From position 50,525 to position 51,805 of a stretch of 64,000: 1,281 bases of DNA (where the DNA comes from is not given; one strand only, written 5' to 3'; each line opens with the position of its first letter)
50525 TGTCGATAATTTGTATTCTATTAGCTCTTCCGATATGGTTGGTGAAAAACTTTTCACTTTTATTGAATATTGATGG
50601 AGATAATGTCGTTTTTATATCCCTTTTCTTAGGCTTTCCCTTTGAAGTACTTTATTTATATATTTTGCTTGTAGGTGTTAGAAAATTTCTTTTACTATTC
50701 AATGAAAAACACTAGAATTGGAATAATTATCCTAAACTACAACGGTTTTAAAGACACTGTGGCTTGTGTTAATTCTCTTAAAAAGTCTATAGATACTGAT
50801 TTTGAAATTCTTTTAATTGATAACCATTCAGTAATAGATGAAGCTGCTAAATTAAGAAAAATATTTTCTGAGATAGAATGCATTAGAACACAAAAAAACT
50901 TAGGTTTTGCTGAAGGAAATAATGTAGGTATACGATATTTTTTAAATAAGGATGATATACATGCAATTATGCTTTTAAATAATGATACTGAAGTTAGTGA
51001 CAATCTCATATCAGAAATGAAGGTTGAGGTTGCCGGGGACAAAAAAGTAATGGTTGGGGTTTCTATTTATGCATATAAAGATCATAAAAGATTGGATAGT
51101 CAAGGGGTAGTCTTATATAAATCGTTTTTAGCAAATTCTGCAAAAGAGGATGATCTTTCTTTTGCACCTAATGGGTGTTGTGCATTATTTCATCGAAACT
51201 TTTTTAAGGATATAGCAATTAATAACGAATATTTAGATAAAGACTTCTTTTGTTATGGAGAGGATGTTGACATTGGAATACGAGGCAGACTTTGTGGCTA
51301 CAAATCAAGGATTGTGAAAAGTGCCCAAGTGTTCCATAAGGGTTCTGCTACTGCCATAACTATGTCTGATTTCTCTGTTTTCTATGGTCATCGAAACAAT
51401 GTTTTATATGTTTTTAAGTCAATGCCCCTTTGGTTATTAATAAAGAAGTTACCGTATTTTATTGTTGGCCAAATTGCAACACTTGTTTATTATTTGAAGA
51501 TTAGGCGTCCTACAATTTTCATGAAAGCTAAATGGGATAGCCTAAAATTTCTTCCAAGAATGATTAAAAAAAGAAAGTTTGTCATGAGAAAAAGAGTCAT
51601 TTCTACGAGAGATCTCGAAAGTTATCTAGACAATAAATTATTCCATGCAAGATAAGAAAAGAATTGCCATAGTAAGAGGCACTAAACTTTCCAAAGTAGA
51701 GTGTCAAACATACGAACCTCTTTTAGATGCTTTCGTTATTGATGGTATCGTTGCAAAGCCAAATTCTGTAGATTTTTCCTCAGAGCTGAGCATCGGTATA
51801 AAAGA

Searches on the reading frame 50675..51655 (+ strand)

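Call 8: search_protein_families(library=pfam, proteins=[window:50675-51655:+], max_evalue=0.001)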
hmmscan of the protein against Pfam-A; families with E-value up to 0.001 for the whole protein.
window:50675-51655:+ (326 aa): 2 families
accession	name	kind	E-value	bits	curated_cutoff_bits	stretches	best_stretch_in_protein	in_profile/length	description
PF00535.33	Glycos_transf_2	-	5.1e-16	59.5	23.3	1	17-180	2-167/168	Glycosyl transferase family 2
PF13632.12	Glyco_trans_2_3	-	0.00067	20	27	0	98-233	2-129/198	Glycosyl transferase family group 2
